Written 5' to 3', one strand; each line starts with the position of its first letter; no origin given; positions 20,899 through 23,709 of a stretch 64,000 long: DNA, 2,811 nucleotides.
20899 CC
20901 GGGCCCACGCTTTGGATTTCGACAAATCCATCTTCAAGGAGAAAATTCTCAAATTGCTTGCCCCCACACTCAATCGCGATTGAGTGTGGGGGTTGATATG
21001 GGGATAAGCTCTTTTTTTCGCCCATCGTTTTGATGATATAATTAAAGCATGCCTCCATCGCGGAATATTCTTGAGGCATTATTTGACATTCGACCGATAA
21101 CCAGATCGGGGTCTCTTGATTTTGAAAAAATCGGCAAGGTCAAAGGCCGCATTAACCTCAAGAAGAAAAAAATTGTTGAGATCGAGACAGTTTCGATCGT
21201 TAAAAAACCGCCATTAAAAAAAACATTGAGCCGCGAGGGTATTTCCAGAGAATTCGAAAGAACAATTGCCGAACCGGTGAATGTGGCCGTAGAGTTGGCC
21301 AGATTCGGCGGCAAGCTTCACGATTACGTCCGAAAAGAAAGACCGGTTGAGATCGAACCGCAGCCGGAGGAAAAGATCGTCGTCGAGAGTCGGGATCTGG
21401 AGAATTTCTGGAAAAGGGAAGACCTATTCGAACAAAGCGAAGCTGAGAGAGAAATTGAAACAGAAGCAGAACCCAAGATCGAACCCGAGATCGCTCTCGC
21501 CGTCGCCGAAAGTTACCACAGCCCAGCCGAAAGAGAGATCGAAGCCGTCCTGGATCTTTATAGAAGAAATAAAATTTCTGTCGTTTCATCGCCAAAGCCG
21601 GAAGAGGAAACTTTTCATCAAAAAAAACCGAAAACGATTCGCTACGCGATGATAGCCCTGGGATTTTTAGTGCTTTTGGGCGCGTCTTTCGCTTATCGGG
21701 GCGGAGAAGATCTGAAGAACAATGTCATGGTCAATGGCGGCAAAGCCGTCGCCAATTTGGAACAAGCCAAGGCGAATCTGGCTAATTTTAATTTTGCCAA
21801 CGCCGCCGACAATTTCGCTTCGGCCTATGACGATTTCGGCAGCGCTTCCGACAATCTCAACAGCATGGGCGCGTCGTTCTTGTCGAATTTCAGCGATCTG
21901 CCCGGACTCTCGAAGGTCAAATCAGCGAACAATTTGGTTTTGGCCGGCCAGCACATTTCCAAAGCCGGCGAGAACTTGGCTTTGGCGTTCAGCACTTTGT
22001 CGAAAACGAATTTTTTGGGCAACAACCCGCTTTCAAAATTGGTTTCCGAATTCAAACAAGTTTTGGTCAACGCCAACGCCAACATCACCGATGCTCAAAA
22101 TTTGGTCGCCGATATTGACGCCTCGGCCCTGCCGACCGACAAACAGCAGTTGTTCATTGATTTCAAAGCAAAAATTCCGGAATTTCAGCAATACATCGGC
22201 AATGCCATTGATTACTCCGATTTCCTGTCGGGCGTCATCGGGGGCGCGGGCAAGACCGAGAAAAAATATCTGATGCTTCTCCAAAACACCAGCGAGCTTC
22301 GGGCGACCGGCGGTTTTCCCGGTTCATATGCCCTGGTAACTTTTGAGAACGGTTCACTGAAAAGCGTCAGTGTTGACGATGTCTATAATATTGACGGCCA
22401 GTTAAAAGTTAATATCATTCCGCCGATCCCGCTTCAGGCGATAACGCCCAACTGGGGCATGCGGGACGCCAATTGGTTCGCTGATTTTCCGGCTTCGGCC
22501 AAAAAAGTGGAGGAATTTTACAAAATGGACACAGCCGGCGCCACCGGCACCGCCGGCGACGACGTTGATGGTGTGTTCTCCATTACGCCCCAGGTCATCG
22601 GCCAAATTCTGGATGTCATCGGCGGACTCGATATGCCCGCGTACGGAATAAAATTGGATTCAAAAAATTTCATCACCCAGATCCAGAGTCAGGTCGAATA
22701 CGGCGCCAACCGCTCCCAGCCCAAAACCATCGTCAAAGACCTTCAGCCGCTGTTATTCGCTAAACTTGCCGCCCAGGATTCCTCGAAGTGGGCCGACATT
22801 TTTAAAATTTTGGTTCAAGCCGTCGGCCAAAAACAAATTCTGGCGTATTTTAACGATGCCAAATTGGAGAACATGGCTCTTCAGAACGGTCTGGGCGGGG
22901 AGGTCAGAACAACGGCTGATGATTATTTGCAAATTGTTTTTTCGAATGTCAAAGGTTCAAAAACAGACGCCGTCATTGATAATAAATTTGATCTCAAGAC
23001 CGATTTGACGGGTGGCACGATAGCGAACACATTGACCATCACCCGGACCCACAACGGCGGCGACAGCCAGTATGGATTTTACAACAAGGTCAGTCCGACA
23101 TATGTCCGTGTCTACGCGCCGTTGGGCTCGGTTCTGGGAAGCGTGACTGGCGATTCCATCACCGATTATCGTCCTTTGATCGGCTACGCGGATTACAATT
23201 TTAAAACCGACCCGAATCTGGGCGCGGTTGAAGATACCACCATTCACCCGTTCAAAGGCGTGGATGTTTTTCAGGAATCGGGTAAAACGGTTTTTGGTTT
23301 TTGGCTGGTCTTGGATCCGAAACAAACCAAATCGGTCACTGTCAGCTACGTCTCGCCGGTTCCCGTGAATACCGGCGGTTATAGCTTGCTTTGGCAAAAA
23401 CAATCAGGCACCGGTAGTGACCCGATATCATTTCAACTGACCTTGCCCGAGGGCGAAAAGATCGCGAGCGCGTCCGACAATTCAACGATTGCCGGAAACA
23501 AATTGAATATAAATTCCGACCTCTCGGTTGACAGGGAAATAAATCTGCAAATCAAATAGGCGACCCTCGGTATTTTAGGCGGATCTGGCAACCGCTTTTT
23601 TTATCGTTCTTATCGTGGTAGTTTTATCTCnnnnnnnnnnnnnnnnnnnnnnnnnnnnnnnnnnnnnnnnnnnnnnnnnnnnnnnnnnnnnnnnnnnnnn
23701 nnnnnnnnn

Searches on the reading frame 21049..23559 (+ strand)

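Call 41: search_protein_families(library=pfam, proteins=[window:21049-23559:+], max_evalue=0.00001)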
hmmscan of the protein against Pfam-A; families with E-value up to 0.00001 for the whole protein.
window:21049-23559:+ (836 aa): 1 family
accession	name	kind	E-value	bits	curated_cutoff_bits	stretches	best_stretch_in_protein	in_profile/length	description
PF13196.11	DUF4012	-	9.8e-25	88.2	28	1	404-548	3-142/144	Protein of unknown function (DUF4012)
